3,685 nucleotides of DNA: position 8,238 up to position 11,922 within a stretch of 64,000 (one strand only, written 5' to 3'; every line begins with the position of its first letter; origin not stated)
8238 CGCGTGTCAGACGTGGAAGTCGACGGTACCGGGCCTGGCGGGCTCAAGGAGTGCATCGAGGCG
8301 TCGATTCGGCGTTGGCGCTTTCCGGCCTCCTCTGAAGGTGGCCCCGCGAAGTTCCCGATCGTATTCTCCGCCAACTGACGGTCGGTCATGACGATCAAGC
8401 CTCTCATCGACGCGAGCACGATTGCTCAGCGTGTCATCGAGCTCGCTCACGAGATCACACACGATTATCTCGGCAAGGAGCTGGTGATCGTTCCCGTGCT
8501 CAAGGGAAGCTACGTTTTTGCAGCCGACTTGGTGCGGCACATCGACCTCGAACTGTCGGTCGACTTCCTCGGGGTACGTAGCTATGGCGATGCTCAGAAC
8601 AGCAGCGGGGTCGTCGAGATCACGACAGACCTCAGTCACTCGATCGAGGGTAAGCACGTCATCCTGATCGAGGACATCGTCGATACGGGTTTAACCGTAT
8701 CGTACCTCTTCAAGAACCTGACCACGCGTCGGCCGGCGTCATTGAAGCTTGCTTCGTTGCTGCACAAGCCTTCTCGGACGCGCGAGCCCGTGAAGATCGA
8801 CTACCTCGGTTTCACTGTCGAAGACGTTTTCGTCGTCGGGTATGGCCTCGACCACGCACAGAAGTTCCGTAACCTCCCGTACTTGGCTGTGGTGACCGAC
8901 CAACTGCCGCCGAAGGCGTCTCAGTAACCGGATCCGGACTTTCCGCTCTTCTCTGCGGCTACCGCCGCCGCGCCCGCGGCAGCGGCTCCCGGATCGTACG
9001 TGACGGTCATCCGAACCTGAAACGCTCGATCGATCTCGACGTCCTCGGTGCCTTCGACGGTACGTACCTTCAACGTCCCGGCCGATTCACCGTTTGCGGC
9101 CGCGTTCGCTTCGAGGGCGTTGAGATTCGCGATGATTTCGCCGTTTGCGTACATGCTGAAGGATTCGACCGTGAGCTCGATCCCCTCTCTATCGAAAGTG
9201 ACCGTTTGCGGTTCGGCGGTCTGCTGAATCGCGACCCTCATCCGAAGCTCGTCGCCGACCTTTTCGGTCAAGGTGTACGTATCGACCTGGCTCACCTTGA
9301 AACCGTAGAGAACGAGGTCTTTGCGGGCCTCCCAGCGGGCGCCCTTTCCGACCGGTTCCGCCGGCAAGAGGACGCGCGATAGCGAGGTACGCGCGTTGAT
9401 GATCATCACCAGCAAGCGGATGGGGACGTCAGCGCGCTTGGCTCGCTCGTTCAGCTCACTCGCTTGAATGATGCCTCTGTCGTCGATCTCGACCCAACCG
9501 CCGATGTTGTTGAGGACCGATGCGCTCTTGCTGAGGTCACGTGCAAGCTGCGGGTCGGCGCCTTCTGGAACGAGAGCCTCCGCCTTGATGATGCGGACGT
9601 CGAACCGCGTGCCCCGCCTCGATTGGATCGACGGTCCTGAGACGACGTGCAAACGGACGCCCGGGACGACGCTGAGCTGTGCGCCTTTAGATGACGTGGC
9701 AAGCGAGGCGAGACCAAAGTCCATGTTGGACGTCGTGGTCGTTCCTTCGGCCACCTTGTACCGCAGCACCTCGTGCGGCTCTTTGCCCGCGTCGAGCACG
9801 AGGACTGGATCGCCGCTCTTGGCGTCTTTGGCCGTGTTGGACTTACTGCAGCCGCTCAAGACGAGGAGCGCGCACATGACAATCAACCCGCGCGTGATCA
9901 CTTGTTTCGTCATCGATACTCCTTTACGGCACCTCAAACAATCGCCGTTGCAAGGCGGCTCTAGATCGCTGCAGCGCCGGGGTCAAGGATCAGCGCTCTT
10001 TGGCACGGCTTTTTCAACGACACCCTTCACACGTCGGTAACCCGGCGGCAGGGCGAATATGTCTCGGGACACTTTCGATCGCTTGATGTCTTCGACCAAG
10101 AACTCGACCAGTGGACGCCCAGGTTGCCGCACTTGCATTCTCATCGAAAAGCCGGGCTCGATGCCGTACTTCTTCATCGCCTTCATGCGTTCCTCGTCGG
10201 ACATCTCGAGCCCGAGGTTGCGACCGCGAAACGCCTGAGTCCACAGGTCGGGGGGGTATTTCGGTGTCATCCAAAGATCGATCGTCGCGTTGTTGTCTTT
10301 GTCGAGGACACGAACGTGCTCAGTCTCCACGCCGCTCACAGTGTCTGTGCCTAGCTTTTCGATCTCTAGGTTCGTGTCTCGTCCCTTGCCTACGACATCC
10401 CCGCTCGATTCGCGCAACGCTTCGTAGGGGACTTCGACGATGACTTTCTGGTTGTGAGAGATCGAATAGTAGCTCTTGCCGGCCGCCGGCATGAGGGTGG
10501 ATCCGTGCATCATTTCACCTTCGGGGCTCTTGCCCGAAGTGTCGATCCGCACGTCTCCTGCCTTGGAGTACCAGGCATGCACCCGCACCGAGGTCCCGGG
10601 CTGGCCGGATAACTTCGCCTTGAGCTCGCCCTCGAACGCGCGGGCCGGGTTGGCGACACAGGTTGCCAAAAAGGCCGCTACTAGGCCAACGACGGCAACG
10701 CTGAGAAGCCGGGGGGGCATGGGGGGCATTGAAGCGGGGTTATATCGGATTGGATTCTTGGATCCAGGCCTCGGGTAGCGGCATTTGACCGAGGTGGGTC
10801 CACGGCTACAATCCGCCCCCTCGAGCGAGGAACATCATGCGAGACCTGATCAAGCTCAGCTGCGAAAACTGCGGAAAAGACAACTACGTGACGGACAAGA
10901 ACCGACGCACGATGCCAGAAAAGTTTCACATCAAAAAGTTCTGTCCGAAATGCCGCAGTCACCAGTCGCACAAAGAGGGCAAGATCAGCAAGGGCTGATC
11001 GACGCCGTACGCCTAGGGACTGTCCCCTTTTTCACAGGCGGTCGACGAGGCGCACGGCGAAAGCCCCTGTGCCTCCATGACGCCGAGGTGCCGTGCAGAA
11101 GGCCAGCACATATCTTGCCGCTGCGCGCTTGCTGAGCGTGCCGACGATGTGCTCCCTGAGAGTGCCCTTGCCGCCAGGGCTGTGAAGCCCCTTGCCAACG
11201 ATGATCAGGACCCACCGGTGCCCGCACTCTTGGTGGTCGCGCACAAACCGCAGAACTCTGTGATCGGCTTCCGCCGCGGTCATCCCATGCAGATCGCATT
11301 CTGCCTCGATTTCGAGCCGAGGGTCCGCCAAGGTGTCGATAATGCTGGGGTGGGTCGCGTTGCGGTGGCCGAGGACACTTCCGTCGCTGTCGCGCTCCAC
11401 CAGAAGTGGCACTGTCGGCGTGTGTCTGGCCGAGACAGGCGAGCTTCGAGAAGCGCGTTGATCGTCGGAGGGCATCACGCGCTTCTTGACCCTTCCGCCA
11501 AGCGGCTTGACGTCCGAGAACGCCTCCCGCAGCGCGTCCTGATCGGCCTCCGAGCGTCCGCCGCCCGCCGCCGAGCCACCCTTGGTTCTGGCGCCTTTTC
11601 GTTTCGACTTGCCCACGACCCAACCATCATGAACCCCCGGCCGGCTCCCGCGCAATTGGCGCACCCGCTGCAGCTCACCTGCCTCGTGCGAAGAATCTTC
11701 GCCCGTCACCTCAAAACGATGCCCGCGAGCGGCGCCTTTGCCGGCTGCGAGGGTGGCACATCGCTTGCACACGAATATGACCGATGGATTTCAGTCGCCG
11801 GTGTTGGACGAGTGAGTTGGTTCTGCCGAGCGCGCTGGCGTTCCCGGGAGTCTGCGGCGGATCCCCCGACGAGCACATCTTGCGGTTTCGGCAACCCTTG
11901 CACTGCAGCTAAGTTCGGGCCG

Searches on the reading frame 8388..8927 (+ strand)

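Call 58: search_protein_families(library=pfam, proteins=[window:8388-8927:+], max_evalue=0.0001)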
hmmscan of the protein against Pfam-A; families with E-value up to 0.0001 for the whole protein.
window:8388-8927:+ (179 aa): 1 family
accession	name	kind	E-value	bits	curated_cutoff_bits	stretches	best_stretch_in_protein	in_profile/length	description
PF00156.33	Pribosyltran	-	1.4e-29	102.9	26.3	1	10-155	9-156/158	Phosphoribosyl transferase domain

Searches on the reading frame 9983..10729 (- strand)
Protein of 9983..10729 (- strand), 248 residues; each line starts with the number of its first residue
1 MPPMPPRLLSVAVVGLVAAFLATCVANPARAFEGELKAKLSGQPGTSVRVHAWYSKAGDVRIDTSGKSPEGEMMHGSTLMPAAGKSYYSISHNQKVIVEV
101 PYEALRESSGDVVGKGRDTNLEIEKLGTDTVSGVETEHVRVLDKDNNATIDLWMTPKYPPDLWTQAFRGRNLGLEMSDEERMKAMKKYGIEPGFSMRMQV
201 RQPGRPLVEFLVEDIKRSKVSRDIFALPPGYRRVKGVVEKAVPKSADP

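Call 58: search_protein_families(library=pfam, proteins=[window:9983-10729:-], max_evalue=0.0001)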
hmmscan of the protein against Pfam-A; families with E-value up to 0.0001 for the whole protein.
window:9983-10729:- (248 aa): 1 family
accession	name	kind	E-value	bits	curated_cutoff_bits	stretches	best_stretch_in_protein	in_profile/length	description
PF14371.13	DUF4412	-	1.7e-19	70.8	21.6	1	32-231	1-191/191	Domain of unknown function (DUF4412)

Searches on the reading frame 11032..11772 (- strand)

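Call 58: search_protein_families(library=pfam, proteins=[window:11032-11772:-], max_evalue=0.0001)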
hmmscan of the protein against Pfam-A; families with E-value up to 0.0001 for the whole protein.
window:11032-11772:- (246 aa): 1 family
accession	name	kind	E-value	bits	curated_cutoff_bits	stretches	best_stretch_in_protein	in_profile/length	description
PF01713.27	Smr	-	7.9e-19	68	25.7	1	160-242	2-76/77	Smr domain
